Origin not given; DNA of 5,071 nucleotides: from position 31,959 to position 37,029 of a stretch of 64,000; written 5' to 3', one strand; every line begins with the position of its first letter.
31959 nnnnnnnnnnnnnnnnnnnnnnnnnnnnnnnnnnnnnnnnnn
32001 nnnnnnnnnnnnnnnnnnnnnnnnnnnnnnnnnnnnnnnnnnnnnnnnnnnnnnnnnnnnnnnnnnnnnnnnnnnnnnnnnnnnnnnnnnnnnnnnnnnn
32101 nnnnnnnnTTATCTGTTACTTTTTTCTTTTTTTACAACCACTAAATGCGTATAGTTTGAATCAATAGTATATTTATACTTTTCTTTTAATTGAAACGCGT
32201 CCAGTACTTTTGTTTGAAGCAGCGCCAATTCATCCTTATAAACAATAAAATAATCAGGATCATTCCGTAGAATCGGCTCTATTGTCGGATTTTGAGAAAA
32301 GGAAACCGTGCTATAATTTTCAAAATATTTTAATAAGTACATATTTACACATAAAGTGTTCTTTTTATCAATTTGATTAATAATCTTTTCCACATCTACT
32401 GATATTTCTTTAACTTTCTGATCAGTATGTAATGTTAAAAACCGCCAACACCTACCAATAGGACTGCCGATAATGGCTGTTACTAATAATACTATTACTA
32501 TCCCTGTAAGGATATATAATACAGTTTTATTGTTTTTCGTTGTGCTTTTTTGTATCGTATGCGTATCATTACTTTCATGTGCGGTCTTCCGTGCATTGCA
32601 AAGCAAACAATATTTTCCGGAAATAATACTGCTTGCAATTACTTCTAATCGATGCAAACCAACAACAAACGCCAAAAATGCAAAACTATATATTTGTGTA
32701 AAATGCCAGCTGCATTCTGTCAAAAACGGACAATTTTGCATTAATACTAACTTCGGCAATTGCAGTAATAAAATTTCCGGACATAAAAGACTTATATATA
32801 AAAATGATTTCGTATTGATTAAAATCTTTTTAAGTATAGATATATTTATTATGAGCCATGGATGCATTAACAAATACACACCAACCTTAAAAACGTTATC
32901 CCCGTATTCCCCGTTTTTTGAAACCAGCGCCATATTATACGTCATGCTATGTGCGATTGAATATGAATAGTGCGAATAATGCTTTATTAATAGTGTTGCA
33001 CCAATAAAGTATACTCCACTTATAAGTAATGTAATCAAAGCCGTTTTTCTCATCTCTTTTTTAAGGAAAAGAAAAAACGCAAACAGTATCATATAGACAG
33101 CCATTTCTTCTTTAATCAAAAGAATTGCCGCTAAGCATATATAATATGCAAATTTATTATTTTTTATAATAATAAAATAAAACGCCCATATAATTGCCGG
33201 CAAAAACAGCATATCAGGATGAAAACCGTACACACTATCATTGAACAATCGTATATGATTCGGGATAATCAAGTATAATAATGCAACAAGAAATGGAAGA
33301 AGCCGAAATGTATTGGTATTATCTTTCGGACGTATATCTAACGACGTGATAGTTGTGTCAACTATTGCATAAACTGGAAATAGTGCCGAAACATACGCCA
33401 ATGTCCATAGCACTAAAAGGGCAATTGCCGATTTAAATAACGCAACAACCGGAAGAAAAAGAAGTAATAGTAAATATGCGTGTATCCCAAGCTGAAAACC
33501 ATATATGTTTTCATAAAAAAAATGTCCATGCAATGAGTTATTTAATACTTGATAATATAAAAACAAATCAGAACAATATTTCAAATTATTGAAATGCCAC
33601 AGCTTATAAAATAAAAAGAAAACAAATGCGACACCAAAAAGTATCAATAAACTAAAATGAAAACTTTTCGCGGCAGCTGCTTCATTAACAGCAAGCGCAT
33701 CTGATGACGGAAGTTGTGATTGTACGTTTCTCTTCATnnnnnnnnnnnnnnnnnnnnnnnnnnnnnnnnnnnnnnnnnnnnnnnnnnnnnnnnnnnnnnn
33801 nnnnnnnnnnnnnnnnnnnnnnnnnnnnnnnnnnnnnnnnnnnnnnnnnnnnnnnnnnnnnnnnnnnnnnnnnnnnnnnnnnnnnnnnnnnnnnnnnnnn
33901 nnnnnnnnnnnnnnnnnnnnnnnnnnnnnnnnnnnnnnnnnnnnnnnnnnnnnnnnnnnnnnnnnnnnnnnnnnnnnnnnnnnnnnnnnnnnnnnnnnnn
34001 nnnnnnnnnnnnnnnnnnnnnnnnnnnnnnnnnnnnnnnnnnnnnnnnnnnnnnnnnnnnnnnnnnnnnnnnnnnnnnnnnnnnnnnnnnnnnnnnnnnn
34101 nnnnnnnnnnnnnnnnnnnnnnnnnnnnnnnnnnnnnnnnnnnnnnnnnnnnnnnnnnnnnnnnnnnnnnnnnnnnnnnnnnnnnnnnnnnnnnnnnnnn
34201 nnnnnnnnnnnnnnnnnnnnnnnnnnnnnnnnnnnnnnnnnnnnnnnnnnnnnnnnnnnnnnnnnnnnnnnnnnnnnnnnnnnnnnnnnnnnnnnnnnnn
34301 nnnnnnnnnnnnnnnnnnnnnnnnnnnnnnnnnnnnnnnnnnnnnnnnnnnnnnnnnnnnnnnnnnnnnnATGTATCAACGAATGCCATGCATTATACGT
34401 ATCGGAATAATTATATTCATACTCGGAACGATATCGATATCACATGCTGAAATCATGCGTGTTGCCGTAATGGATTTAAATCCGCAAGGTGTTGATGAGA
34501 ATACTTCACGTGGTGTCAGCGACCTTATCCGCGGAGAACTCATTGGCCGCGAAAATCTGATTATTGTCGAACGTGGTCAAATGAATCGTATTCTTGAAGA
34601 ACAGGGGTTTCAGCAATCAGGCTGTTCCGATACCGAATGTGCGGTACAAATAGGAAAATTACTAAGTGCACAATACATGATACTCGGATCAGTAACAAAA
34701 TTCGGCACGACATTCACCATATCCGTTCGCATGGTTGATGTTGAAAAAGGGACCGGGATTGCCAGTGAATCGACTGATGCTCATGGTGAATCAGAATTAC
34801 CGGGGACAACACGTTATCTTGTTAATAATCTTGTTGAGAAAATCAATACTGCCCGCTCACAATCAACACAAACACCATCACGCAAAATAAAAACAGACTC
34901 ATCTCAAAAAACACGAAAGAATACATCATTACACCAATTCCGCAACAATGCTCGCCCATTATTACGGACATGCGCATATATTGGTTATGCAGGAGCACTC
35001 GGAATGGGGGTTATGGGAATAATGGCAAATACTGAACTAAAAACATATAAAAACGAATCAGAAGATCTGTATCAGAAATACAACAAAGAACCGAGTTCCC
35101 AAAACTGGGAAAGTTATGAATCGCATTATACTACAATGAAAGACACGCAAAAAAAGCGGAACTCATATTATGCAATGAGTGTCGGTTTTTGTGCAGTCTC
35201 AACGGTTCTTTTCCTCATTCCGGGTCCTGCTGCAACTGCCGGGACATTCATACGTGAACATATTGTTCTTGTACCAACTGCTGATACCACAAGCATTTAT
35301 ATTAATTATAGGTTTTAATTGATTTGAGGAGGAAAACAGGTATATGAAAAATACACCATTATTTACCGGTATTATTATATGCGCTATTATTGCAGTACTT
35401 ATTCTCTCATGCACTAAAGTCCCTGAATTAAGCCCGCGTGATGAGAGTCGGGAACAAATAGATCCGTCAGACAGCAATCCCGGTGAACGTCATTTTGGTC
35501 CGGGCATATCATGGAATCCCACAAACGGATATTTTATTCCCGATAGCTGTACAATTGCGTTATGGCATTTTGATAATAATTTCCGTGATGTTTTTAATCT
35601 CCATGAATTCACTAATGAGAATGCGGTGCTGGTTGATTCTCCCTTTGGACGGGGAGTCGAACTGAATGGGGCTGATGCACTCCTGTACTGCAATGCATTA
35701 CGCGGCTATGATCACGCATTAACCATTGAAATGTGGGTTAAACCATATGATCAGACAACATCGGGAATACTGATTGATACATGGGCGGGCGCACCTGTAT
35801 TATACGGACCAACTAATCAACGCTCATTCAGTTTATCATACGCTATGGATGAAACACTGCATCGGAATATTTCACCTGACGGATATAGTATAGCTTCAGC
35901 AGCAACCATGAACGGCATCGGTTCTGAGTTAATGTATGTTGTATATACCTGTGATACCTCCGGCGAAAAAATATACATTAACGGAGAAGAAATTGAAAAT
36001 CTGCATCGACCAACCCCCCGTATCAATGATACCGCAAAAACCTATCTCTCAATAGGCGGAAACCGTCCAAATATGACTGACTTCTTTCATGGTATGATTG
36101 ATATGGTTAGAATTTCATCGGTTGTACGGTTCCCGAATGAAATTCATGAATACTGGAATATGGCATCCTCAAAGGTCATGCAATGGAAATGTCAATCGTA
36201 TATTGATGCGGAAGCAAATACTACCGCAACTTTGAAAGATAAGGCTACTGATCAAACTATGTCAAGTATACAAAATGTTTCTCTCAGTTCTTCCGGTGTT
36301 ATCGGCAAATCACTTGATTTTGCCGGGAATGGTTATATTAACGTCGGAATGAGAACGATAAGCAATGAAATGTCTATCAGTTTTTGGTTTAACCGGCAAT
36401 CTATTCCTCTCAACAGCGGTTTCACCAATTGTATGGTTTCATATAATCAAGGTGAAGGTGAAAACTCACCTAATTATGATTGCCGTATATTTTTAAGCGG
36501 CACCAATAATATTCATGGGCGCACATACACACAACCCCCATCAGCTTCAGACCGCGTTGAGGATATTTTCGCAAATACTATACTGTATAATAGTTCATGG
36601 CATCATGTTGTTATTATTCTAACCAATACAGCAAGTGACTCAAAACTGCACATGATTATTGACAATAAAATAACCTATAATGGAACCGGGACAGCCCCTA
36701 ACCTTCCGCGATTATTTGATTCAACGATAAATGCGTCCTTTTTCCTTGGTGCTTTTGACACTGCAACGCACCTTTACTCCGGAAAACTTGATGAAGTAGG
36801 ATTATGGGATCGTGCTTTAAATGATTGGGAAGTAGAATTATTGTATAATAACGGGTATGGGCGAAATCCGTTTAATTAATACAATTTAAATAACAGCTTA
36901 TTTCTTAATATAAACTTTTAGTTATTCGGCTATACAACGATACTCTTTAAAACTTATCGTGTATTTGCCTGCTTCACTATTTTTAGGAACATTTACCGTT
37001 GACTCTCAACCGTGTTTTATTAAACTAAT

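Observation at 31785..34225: Two 329-bp direct repeats (328/329 identical) flanking a polytopic membrane-protein gene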

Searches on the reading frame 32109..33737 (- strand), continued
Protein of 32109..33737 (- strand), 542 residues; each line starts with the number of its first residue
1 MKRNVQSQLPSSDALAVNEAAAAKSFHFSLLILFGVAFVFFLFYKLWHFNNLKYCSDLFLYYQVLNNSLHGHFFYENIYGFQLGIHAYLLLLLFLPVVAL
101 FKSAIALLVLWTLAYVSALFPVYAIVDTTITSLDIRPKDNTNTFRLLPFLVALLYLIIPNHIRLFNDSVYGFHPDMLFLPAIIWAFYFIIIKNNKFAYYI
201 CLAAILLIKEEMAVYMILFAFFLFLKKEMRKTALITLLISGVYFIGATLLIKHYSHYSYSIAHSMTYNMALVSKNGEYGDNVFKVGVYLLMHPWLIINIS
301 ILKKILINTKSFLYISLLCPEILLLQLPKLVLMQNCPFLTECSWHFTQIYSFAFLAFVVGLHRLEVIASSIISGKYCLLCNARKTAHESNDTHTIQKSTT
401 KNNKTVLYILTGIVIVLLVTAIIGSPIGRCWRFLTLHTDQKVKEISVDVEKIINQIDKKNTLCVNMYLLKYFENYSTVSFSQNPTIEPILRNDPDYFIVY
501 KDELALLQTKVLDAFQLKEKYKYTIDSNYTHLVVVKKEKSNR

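Call 67: fold_search(model_id=the predicted structure, library=pdb)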
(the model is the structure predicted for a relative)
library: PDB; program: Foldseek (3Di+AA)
matches with E <= 10: 310; with E <= 0.001: 7
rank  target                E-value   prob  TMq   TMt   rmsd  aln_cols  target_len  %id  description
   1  9n9j_I                2.9e-05  1.00  0.43  0.36  12.4       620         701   11  Structure of a GRP94 folding intermediate engaged with a CCDC134- and FKBP11-bound secretory translocon (released 2025-11-19)
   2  9s6u_A                9.0e-05  1.00  0.43  0.43  12.2       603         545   12  Ternary cryo-EM structure of human ALG9 with Dol25-PP-GlcNAc2Man8, Dol25-P-Man and Fab (released 2026-03-18)
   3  8b6l_I                1.0e-04  1.00  0.45  0.37  12.5       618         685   10  Subtomogram average of the human Sec61-TRAP-OSTA-translocon (released 2022-12-07)
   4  7zlg_A                1.9e-04  1.00  0.33  0.29  14.5       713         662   12  Cryo-EM structure of C-mannosyltransferase CeDPY19, in complex with acceptor peptide and bound to CMT2-Fab and anti-Fa (released 2023-01-11)
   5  9s6s_A                4.4e-04  1.00  0.42  0.42  12.6       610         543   14  Ternary cryo-EM structure of human ALG9 with Dol25-PP-GlcNAc2Man6, Dol25-P-Man and Fab (released 2026-03-18)
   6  7zlh_A                5.5e-04  1.00  0.33  0.29  14.6       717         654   12  Cryo-EM structure of C-mannosyltransferase CeDPY19, in apo state, bound to CMT2-Fab and anti-Fab nanobody (released 2023-01-11)
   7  7zli_A                5.7e-04  1.00  0.42  0.36  12.0       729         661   12  Cryo-EM structure of C-mannosyltransferase CeDPY19, in complex with Dol25-P-Man and bound to CMT2-Fab and anti-Fab nan (released 2023-01-11)
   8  5ezm                  1.3e-03  1.00  0.49  0.50  15.7       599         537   13  Crystal Structure of ArnT from Cupriavidus metallidurans in the apo state (released 2016-02-17)
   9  8agc_A                1.7e-03  1.00  0.45  0.36  13.4       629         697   10  Structure of yeast oligosaccharylransferase complex with lipid-linked oligosaccharide and non-acceptor peptide bound (released 2022-12-07)
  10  8imx_U                8.6e-03  1.00  0.32  0.39  18.9       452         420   13  Cryo-EM structure of GPI-T with a chimeric GPI-anchored protein (released 2023-08-16)
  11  7w72_U                5.0e-02  0.92  0.28  0.34  19.3       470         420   13  Structure of a human glycosylphosphatidylinositol (GPI) transamidase (released 2022-02-16)
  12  9ub7_B                6.6e-02  0.89  0.28  0.36  19.2       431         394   13  Structure of glycosylphosphatidylinositol transamidase,state 1 (released 2026-04-08)
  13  8if8_C                6.6e-02  0.60  0.28  0.27  20.0       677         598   10  Arabinosyltransferase AftA (released 2023-05-31)
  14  8if8_B                9.4e-02  0.54  0.28  0.25  15.6       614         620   10  Arabinosyltransferase AftA (released 2023-05-31)
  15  7bvf_A                1.8e-01  0.30  0.20  0.13  15.8       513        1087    9  Cryo-EM structure of Mycobacterium tuberculosis arabinosyltransferase EmbA-EmbB-AcpM2 in complex with ethambutol (released 2020-04-29)
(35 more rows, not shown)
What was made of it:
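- On GT-C glycosyltransferase superfamily (enclosed protein): Foldseek top hits were STT3, ALG9, DPY19, ArnT and AftA (call 67).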

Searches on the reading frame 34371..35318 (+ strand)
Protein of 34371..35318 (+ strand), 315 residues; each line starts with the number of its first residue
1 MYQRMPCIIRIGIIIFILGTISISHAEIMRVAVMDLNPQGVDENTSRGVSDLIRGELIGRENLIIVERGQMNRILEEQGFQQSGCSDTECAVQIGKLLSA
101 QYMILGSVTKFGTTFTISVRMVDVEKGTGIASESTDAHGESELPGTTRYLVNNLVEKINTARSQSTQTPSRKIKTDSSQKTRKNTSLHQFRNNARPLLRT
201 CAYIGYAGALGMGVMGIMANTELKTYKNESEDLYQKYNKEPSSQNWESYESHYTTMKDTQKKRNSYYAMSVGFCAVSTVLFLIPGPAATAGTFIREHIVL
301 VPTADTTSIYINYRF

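Call 10: search_protein_families(library=pfam, proteins=[window:34371-35318:+], max_evalue=0.01)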
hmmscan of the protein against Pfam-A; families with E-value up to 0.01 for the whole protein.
window:34371-35318:+ (315 aa): 4 families
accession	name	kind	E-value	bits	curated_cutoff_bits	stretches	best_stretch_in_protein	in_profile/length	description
PF03783.19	CsgG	-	3.4e-13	49.8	20.8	1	35-113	16-103/210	Curli production assembly/transport component CsgG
PF13036.11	LpoB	-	4.7e-05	23.7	22.3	1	49-128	50-138/147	Peptidoglycan-synthase activator LpoB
PF04052.18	TolB_N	-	0.00011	22.7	22.4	1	24-128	8-104/106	TolB amino-terminal domain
PF11684.13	DUF3280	-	0.00042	21.1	30.1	1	88-153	68-136/138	Protein of unknown function (DUF2380)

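Call 12: find_encoding_contigs(protein=window:34371-35318:+, flank=10000, max_places=10)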
Protein window:34371-35318:+ (315 aa): 3 contigs read that carry it; 2 places shown.
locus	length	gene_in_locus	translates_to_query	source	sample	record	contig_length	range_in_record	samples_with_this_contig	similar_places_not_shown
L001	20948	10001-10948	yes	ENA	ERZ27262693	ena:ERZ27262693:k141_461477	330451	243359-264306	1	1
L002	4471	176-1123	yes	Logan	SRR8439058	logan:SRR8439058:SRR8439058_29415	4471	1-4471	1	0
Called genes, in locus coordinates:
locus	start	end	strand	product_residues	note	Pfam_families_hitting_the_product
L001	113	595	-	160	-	-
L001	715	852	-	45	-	-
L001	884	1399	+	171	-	PF01467:CTP_transf_like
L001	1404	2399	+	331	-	PF01515:PTA_PTB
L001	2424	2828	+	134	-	PF00334:NDK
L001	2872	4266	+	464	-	PF03631:Virul_fac_BrkB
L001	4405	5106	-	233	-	PF00702:Hydrolase, PF12710:HAD, PF13419:HAD_2, PF13242:Hydrolase_like (weak)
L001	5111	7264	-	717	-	PF26550:Tricorn_2nd (faint)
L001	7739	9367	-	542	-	PF09852:DUF2079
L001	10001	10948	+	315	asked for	PF03783:CsgG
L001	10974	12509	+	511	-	PF13385:Laminin_G_3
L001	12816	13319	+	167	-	-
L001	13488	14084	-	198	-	-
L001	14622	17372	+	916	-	PF11832:DUF3352, PF13517:FG-GAP_3 (faint), PF25292:Beta-prop_CGLA (faint), PF01839:FG-GAP (faint), PF13570:Beta-prop_ACSF4 (weak), PF14783:BBS2_Mid (faint)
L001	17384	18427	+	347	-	-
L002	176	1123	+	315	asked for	PF03783:CsgG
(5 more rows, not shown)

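Call 16: find_related_loci(query=window:34371-35318:+, collection=genome_contigs, flank=10000)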
Query window:34371-35318:+ (315 aa) in genome_contigs; peptide patterns used: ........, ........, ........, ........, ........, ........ (x = any residue, [..] = any of these).
148 stretches matched a pattern; 71 encode a relative of the query (tblastn E <= 1e-3); 69 distinct loci.
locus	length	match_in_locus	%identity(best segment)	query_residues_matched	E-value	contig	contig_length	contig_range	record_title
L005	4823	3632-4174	38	23-200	2e-30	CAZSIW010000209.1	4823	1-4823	MAG TPA_asm: uncultured Elusimicrobiales bacterium isolate binchicken_co3_602 genome assembly, contig: NODE_58258_length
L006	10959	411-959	34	2-191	3e-30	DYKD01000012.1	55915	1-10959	MAG TPA_asm: Brevinema andersonii isolate SulCav_AS07-7_42_24 SulCav_AS07_7_460_length_55915_cov_12_545525, whole genome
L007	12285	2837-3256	36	31-170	4e-28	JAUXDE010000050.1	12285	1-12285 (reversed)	MAG: Clostridia bacterium isolate CSMAG_2843 CSMAG_2843_k119_1426572_length_12285_cov_7.0000, whole genome shotgun seque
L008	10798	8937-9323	37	1-127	5e-27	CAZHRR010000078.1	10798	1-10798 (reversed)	MAG TPA_asm: uncultured bacterium isolate SRP167671_co4_63 genome assembly, contig: NODE_4172_length_10798_cov_10.262962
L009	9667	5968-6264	52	29-127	2e-27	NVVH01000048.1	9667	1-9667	MAG: Candidatus Neomarinimicrobiota bacterium isolate NORP68 Contig_sourceCTD_2877, whole genome shotgun sequence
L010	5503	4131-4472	47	15-129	2e-26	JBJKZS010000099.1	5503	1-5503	MAG: Candidatus Neomarinimicrobiota bacterium isolate LRMED-172 Marinisomatales--LRMED-172-C52732, whole genome shotgun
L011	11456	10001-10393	44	25-154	2e-26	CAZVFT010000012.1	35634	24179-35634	MAG TPA_asm: uncultured bacterium isolate SRP077602_co10_428 genome assembly, contig: NODE_3646_length_35634_cov_50.5500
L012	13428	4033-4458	37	1-142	4e-26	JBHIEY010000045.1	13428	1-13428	MAG: Fidelibacterota bacterium isolate b2.sp1_bin.7 NODE_1282_length_13428_cov_4.639348, whole genome shotgun sequence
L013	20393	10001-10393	42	3-135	4e-26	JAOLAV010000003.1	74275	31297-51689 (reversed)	Candidatus Neomarinimicrobiota bacterium isolate AH-657-N17 AH-657-N17_NODE_3, whole genome shotgun sequence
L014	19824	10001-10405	38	4-140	3e-26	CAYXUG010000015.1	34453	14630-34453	MAG TPA_asm: uncultured bacterium isolate binchicken_co201_509 genome assembly, contig: NODE_1106_length_34453_cov_8.413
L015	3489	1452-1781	46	31-140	9e-26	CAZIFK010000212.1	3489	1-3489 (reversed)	MAG TPA_asm: uncultured bacterium isolate binchicken_co62_21 genome assembly, contig: NODE_17541_length_3489_cov_12.3031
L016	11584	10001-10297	46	29-127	1e-25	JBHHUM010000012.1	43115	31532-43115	MAG: Fidelibacterota bacterium isolate S.5.sp3_bin.18 NODE_145_length_43115_cov_8.591407, whole genome shotgun sequence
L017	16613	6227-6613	39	1-127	9e-26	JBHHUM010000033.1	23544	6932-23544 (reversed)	MAG: Fidelibacterota bacterium isolate S.5.sp3_bin.18 NODE_537_length_23544_cov_8.142535, whole genome shotgun sequence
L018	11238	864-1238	40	4-127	3e-25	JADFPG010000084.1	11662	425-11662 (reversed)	MAG: Candidatus Neomarinimicrobiota bacterium isolate B71T3L11 B71T3L11_NODE5965, whole genome shotgun sequence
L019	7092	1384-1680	46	29-127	1e-25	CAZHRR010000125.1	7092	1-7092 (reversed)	MAG TPA_asm: uncultured bacterium isolate SRP167671_co4_63 genome assembly, contig: NODE_7496_length_7092_cov_6.990479,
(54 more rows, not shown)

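Call 53: search_protein_families(library=ncbifam, proteins=[window:34371-35318:+], max_evalue=0.01)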
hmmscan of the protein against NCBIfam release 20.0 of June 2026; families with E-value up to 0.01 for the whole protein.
window:34371-35318:+ (315 aa): 2 families
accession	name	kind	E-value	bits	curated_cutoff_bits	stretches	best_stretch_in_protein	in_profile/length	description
NF049867.1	TP0183_fam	equivalog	4.6e-05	22.6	140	1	12-184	10-167/286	TP0183 family DNA metabolism protein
TIGR02722.1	lp_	equivalog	0.0004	20.4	110.55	1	49-130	90-180/189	penicillin-binding protein activator LpoB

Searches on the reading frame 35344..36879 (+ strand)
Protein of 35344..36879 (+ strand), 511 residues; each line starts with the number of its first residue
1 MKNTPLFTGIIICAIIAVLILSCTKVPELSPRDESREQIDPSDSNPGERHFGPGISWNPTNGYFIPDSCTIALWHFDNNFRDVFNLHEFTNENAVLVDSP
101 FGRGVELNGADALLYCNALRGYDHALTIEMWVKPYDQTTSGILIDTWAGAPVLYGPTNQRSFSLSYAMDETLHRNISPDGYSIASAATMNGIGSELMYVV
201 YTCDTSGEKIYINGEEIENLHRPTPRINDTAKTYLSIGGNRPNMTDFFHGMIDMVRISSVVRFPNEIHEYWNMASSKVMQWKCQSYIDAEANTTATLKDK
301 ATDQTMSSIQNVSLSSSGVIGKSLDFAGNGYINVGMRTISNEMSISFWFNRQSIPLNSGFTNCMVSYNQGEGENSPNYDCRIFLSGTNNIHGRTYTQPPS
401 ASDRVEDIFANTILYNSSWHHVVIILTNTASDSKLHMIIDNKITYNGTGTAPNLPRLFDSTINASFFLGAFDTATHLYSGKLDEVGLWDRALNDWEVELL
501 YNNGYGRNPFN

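Call 10: search_protein_families(library=pfam, proteins=[window:35344-36879:+], max_evalue=0.01)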
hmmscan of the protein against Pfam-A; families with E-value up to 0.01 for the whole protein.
window:35344-36879:+ (511 aa): 1 family
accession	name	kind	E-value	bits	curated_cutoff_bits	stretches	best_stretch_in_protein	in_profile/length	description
PF13385.13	Laminin_G_3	-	2.8e-26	92.9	27.6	2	123-267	16-150/151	Concanavalin A-like lectin/glucanases superfamily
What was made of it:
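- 34371..36879 (+): Right flanking operon: a CsgG/LpoB/TolB_N-like lipoprotein (34371-35318) and a LamG-domain protein (35344-36879). call 10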

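Call 53: search_protein_families(library=ncbifam, proteins=[window:35344-36879:+], max_evalue=0.01)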
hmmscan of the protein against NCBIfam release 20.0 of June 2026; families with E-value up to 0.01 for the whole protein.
window:35344-36879:+ (511 aa): 0 families
